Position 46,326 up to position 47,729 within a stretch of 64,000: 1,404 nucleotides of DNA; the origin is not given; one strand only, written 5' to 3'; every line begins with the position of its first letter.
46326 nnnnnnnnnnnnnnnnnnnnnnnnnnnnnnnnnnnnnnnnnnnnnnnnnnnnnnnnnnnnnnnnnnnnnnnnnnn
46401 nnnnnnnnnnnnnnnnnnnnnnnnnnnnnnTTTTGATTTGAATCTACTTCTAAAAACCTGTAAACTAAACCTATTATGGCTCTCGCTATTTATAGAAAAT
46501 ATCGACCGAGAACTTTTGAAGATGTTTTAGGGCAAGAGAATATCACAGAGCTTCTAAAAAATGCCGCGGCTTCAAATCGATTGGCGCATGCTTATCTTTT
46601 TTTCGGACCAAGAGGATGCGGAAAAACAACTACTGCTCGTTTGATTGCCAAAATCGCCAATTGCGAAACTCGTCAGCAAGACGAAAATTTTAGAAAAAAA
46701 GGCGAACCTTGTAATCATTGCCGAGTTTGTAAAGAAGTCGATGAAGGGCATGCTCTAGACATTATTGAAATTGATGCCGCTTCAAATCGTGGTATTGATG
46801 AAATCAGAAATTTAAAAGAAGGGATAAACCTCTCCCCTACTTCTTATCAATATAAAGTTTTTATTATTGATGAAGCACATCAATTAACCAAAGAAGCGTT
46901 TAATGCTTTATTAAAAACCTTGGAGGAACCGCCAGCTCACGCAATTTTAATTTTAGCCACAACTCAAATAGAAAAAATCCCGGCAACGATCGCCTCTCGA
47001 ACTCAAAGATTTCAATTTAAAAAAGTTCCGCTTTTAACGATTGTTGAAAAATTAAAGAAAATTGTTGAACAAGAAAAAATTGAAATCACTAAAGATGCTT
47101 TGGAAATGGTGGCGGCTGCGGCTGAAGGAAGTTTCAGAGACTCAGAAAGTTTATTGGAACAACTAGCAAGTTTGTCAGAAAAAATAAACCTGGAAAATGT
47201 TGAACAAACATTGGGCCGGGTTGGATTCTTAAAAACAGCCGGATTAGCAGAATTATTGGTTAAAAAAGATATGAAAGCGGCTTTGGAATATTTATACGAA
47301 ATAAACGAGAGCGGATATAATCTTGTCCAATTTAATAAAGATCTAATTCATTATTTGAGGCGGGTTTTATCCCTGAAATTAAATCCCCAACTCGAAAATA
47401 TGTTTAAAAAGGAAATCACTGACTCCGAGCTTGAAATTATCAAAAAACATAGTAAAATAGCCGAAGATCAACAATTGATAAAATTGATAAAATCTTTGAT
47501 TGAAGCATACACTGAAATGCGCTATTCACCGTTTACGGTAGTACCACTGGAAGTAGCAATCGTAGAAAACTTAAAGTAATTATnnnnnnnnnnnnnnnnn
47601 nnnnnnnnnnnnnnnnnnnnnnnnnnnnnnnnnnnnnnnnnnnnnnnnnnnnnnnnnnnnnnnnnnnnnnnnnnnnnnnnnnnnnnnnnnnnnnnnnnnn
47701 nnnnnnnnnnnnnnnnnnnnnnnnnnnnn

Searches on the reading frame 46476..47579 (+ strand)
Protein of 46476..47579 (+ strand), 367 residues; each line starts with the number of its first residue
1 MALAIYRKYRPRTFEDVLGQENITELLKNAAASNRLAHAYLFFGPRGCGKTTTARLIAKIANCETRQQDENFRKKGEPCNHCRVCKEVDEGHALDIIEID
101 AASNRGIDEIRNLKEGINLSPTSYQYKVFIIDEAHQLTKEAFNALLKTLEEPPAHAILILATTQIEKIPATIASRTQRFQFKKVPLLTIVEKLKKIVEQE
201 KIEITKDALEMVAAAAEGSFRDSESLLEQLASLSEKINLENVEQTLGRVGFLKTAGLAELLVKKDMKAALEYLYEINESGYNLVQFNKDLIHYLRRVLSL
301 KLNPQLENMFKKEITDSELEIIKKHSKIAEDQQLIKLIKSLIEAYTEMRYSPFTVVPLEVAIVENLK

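Call 78: search_protein_families(library=pfam, proteins=[window:46476-47579:+], max_evalue=0.00001)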
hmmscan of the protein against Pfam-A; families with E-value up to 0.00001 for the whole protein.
window:46476-47579:+ (367 aa): 6 families
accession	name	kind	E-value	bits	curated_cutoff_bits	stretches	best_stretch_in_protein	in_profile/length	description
PF13177.12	DNA_pol3_delta2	-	4.5e-46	157.2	27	1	19-184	1-160/161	DNA polymerase III, delta subunit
PF00004.35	AAA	-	2.1e-13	51.3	21.2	1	41-180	2-127/131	ATPase family associated with various cellular activities (AAA)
PF22608.2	DNAX_ATPase_lid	-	2e-12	47.1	27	1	189-229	2-42/49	DNA polymerase III clamp loader subunit, ATPase lid domain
PF12169.13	DNA_pol3_gamma3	-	3.3e-10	40.4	24.4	1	238-363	2-125/143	DNA polymerase III subunits gamma and tau domain III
PF05496.18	RuvB_N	-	5.8e-08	33.1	27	0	10-68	2-64/159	Holliday junction DNA helicase RuvB P-loop domain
PF13401.12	AAA_22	-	2.8e-07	31.4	27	1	40-160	8-122/130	AAA domain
